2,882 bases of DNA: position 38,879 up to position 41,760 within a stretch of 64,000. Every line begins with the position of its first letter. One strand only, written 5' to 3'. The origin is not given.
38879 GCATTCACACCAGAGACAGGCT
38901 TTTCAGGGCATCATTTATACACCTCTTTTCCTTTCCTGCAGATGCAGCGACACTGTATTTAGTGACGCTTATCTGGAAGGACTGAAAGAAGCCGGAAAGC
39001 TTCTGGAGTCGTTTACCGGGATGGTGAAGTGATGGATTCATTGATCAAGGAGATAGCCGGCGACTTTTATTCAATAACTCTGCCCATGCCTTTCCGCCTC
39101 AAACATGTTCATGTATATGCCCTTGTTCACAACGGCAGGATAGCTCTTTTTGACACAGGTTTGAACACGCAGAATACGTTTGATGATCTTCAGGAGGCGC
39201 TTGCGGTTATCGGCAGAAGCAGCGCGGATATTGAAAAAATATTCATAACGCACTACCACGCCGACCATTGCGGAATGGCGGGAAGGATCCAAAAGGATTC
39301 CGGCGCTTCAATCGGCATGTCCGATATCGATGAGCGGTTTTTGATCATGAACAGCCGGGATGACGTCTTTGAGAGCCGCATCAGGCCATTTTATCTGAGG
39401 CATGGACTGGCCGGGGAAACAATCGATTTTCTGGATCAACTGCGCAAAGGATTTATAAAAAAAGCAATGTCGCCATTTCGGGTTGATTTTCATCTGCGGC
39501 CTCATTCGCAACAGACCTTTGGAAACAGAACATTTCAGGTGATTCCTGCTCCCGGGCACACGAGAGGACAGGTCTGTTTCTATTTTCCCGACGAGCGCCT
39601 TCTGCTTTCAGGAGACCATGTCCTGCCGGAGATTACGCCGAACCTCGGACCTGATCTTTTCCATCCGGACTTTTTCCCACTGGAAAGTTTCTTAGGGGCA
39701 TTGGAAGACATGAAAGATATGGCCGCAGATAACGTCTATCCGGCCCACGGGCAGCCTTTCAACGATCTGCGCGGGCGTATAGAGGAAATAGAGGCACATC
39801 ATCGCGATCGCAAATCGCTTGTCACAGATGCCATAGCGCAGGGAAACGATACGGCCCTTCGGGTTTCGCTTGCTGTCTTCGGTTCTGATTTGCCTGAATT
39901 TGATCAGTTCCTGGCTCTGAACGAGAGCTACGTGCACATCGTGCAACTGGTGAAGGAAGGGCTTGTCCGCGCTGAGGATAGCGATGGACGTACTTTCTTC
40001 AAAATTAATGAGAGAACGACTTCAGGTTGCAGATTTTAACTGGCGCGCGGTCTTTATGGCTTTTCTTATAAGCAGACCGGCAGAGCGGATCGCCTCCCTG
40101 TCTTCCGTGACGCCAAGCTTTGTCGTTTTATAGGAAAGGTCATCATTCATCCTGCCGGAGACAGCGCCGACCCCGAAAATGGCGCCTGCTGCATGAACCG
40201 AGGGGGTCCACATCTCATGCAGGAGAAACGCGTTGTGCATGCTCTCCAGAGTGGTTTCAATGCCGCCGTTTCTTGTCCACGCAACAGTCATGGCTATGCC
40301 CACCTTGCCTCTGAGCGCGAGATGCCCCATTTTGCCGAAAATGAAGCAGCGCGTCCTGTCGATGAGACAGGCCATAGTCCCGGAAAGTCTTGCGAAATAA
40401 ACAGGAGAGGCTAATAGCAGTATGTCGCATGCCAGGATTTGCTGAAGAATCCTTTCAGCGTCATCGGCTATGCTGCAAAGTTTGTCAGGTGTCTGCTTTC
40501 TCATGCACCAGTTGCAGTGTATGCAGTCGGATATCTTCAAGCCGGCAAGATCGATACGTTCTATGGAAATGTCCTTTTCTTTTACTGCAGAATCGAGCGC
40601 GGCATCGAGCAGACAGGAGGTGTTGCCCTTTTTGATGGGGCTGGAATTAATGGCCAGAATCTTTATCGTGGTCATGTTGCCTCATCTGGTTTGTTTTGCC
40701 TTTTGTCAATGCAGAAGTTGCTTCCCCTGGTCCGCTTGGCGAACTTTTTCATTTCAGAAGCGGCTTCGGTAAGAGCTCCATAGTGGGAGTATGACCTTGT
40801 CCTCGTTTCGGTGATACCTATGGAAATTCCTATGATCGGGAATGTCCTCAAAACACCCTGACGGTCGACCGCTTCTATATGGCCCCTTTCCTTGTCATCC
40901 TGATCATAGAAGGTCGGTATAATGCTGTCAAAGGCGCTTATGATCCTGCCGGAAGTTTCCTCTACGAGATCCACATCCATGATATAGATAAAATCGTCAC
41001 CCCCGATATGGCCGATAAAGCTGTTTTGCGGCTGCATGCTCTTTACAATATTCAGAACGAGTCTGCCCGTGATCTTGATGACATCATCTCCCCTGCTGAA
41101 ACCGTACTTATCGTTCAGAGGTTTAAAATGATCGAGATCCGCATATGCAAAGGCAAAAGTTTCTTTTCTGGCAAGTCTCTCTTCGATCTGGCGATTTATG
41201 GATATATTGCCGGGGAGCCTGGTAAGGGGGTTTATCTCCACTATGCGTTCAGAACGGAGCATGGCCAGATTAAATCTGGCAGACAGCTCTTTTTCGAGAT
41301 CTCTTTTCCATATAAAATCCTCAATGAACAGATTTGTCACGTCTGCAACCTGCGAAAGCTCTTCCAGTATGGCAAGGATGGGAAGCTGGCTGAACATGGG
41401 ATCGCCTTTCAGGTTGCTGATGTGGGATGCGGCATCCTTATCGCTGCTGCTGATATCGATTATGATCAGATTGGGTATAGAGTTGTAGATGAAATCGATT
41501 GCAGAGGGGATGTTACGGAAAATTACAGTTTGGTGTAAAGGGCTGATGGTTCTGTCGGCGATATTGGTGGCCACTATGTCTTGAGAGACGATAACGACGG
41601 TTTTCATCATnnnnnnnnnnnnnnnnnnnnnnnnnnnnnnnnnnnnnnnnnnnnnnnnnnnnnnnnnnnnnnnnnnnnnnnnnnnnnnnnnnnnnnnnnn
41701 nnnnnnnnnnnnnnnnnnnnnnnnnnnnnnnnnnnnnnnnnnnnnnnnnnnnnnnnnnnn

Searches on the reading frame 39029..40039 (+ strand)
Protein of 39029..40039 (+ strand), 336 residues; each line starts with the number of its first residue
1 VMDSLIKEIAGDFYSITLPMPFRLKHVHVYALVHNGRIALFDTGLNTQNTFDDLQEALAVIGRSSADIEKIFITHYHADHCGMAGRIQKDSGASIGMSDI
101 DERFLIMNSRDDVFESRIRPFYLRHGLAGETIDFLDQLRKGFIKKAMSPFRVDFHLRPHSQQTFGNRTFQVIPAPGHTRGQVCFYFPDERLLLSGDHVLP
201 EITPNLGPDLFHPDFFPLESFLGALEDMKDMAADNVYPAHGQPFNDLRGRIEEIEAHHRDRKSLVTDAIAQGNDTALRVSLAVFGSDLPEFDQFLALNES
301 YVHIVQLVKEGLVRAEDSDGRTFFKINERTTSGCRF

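Call 10: search_protein_families(library=ncbifam, proteins=[window:39029-40039:+])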
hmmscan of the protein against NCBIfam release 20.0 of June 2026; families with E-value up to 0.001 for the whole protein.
window:39029-40039:+ (336 aa): 23 families
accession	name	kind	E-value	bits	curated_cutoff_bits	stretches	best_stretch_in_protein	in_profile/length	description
NF053820.1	MBLfold_Strvi7410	exception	1.1e-36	126.9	525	1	8-315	4-331/343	Strvi_7410 family MBL fold metallo-hydrolase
NF012229.1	bla_class_B_core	domain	4.8e-12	46.2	100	1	32-187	20-139/139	metallo-beta-lactamase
TIGR03413.1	GSH_gloB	equivalog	3.4e-11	43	200.8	1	155-198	85-128/248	hydroxyacylglutathione hydrolase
NF033105.1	bla_subclass_B3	equivalog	6.2e-11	42.1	240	1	40-106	36-100/257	subclass B3 metallo-beta-lactamase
NF047979.1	lactonase_AidB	equivalog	1.8e-08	34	360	1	26-82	50-109/271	AidB family quorum-quenching N-acyl homoserine lactonase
TIGR02651.1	RNase_Z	equivalog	1.9e-08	33.7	292.95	1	20-88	11-73/302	ribonuclease Z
NF000801.0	PRK00055.1-3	equivalog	2e-07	30.4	252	1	20-87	13-74/307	ribonuclease Z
TIGR04559.1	SoxH_rel_PQQ_2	hypoth_equivalog_domain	3.9e-07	29.8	280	1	33-274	36-246/283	quinoprotein relay system zinc metallohydrolase 2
NF000458.2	blaPEDO-2_fam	exception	4.4e-07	29.6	550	0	29-101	54-124/285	PEDO-2 family subclass B3 metallo-beta-lactamase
TIGR04558.1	SoxH_rel_PQQ_1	hypoth_equivalog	4.4e-07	29.3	300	1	160-276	140-248/285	quinoprotein relay system zinc metallohydrolase 1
NF033185.1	B3_Acin_new2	exception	2.2e-06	27.1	625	1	27-98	51-120/285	putative subclass B3 metallo-beta-lactamase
NF012140.0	blaBJP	exception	5.7e-06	25.3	600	1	28-102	56-128/294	BJP family subclass B3 metallo-beta-lactamase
NF000454.2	blaCPS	exception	8.8e-06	25.6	620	0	30-101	55-124/290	CPS family subclass B3 metallo-beta-lactamase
NF033088.2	bla_subclass_B1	equivalog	1.7e-05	24.6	200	0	31-90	35-91/217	subclass B1 metallo-beta-lactamase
NF000805.0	PRK00055.2-3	equivalog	2.5e-05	23.7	416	1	21-89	16-78/307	ribonuclease Z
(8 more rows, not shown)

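Call 11: search_protein_families(library=pfam, proteins=[window:39029-40039:+])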
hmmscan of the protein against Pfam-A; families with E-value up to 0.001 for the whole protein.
window:39029-40039:+ (336 aa): 2 families
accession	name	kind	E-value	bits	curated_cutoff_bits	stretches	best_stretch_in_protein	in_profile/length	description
PF00753.33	Lactamase_B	-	1.9e-28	100.2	22.7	1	26-240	5-196/196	Metallo-beta-lactamase superfamily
PF19583.5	ODP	-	7.7e-07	29.6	27.2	0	27-106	3-80/194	ODP family beta lactamase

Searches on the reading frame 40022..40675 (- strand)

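Call 10: search_protein_families(library=ncbifam, proteins=[window:40022-40675:-])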
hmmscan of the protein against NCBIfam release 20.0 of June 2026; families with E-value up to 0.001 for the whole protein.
window:40022-40675:- (217 aa): 4 families
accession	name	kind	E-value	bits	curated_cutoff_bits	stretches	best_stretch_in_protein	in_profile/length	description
NF002999.0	PRK03767.1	equivalog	1.1e-06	28.6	141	1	78-156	65-139/200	NAD(P)H:quinone oxidoreductase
TIGR03566.1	FMN_reduc_MsuE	equivalog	1.1e-05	25.2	212.5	1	6-106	2-92/174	FMN reductase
TIGR03567.1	FMN_reduc_SsuE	equivalog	2.4e-05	24.3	164.05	1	5-106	1-89/171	NADPH-dependent FMN reductase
TIGR01755.1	flav_wrbA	equivalog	4.6e-05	23.5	132.5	1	80-157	66-139/197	NAD(P)H:quinone oxidoreductase type IV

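Call 11: search_protein_families(library=pfam, proteins=[window:40022-40675:-])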
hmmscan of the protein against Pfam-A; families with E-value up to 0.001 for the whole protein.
window:40022-40675:- (217 aa): 2 families
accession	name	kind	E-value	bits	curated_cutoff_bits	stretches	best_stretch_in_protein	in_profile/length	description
PF03358.20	FMN_red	-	1.3e-24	86.9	24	1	4-159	1-141/152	NADPH-dependent FMN reductase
PF02525.22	Flavodoxin_2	-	7.3e-10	39.3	27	1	5-169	2-167/198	Flavodoxin-like fold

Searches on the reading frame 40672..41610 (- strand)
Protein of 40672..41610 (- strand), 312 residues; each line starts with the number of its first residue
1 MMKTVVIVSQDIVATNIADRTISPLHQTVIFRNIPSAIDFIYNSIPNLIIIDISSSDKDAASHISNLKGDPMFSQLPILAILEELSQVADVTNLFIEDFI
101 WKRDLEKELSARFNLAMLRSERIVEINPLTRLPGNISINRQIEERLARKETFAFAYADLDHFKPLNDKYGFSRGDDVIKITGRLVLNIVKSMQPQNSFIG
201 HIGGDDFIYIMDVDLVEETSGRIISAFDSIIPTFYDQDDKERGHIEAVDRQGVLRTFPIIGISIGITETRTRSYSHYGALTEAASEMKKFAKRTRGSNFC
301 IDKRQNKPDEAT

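Call 10: search_protein_families(library=ncbifam, proteins=[window:40672-41610:-])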
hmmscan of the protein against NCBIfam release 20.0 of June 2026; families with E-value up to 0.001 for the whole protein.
window:40672-41610:- (312 aa): 18 families
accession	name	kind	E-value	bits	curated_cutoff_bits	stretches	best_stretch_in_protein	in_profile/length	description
NF007135.0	PRK09581.1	equivalog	4.1e-15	55.6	474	2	138-218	310-385/457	PleD family two-component system response regulator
TIGR00254.1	GGDEF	domain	8.3e-12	45.1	37.4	1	128-214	9-95/168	diguanylate cyclase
NF007423.1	PRK09966.1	equivalog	3.9e-11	42.4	325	1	124-213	239-328/390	diguanylate cyclase DgcN/YfiN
NF038266.1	diguan_SiaD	equivalog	8.5e-10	38.4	290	1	126-213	96-183/252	biofilm regulation diguanylate cyclase SiaD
NF007380.0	PRK09894.1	equivalog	9.4e-10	38.3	256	1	125-218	130-221/296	diguanylate cyclase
NF051473.1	DigCycDgcsShew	equivalog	1e-09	38.2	400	1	139-226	150-239/291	diguanylate cyclase DgcS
NF050064.1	BlResRespRegCbrR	equivalog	1.8e-08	33.7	600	1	129-224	259-353/415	bile resistance response regulator CbrR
NF007474.0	PRK10060.1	equivalog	3e-08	32.4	782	1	122-223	235-337/663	cyclic di-GMP phosphodiesterase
NF045675.1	PhdiestaseDibA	equivalog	3.6e-07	28.9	980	1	122-213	201-292/623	phosphodiesterase DibA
NF011955.1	PRK15426.1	equivalog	3.6e-07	28.7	408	1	147-214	425-488/564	cellulose biosynthesis regulator diguanylate cyclase DgcQ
NF047654.1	DiguCycDgcRLepto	equivalog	3.9e-07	29.3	500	1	3-216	3-225/295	diguanylate cyclase DgcR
NF047872.1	GGDEF_GdpS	equivalog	2.3e-06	27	400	1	138-211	205-274/355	GGDEF domain-containing protein GdpS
NF008467.0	PRK11359.1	equivalog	2.3e-06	25.9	857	1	119-217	371-466/800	oxygen-sensing cyclic-di-GMP phosphodiesterase DosP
NF007298.0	PRK09776.1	equivalog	4.4e-06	24.9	1135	1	129-226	689-789/1111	diguanylate cyclase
NF007599.0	PRK10245.1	equivalog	6.1e-06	24.9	402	1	153-212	243-298/371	diguanylate cyclase AdrA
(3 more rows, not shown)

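Call 11: search_protein_families(library=pfam, proteins=[window:40672-41610:-])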
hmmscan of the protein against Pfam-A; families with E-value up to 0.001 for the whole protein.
window:40672-41610:- (312 aa): 1 family
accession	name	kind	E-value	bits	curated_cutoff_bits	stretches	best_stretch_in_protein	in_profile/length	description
PF00990.26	GGDEF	-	2.2e-13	50.8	23.8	1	128-213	5-90/161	Diguanylate cyclase, GGDEF domain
